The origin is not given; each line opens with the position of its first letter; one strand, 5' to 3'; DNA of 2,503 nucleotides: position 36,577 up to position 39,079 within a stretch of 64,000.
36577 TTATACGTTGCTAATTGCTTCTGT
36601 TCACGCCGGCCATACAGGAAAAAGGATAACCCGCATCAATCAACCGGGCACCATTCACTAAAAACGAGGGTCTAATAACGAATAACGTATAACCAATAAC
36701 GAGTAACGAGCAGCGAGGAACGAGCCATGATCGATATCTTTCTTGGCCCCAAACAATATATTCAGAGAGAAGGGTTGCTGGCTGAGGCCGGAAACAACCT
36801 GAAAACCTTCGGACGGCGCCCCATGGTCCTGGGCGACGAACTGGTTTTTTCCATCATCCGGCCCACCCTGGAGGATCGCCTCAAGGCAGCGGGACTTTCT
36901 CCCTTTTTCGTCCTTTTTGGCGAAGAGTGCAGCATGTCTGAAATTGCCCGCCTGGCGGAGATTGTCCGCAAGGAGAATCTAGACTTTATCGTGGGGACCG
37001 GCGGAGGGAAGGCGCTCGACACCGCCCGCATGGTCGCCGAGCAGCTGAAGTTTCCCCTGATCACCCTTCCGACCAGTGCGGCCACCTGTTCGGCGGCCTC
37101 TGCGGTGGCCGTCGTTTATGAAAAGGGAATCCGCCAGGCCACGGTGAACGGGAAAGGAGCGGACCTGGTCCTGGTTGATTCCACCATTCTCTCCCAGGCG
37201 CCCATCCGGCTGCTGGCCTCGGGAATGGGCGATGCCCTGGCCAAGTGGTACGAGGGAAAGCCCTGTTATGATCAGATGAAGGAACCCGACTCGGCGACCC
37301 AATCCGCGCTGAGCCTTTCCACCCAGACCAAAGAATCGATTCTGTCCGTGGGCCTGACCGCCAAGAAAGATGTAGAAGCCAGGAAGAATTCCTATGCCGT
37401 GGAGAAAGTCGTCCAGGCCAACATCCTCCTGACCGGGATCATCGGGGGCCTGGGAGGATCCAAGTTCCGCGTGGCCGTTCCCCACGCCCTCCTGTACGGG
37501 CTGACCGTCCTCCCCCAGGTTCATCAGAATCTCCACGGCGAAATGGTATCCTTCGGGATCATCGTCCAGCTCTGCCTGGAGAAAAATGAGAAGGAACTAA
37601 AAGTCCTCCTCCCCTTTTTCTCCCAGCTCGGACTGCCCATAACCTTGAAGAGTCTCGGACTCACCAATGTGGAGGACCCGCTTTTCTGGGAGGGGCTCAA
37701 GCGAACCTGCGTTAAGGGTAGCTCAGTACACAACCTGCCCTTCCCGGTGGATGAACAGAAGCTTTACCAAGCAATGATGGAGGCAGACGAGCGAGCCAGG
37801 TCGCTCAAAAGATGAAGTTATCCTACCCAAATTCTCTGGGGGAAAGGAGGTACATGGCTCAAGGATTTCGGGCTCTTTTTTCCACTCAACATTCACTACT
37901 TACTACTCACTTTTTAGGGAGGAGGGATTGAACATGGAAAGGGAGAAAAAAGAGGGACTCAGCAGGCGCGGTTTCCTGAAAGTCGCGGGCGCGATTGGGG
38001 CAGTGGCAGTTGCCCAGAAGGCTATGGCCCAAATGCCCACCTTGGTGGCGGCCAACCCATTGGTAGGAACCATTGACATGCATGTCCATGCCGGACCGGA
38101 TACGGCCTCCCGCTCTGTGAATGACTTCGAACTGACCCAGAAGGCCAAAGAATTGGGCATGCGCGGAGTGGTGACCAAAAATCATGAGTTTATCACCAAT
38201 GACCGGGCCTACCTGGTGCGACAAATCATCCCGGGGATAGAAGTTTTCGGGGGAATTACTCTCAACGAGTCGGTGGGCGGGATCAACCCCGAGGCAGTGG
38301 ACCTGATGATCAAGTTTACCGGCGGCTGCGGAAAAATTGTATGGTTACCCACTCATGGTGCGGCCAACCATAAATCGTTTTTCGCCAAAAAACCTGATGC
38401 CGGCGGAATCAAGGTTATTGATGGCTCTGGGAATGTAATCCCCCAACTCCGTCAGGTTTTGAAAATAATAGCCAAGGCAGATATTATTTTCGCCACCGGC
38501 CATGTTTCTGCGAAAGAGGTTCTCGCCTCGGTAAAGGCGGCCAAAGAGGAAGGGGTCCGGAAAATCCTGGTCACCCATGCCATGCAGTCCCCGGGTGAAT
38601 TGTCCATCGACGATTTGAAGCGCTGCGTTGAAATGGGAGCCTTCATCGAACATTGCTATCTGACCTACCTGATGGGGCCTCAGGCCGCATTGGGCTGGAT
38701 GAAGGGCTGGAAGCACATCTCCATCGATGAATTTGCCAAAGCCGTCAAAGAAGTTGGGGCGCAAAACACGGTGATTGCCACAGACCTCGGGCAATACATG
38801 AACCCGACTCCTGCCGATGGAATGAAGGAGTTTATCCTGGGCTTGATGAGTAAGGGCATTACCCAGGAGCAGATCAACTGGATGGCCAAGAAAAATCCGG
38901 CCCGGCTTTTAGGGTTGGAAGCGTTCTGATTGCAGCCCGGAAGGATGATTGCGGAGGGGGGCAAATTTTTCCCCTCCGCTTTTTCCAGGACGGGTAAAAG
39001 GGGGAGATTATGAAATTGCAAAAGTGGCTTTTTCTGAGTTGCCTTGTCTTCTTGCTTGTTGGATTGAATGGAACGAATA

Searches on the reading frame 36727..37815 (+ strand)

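Call 7: search_protein_families(library=pfam, proteins=[window:36727-37815:+])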
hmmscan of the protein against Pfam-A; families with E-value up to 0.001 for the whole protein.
window:36727-37815:+ (362 aa): 2 families
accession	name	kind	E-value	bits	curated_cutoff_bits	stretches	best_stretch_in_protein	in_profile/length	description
PF00465.25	Fe-ADH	-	1.7e-24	86.7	31.3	1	8-151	1-167/168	Iron-containing alcohol dehydrogenase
PF13685.12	Fe-ADH_2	-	1.1e-17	64.9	28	1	29-159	19-149/149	Iron-containing alcohol dehydrogenase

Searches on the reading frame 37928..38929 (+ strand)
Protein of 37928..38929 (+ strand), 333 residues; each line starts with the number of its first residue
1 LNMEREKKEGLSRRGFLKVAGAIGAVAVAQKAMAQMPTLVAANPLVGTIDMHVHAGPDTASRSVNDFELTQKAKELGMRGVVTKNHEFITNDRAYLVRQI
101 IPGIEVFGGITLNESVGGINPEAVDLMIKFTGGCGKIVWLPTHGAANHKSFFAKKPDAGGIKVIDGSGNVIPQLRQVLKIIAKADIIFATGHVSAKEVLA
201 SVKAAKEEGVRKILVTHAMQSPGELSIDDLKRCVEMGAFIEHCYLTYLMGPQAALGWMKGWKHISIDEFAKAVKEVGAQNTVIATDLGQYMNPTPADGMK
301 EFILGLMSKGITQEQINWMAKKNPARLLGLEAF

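Call 7: search_protein_families(library=pfam, proteins=[window:37928-38929:+])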
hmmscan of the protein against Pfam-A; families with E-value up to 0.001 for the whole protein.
window:37928-38929:+ (333 aa): 1 family
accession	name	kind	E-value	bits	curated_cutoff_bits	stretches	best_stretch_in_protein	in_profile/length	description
PF19799.5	DUF6282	-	2e-66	223.9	26.8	1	47-241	1-196/196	Family of unknown function (DUF6282)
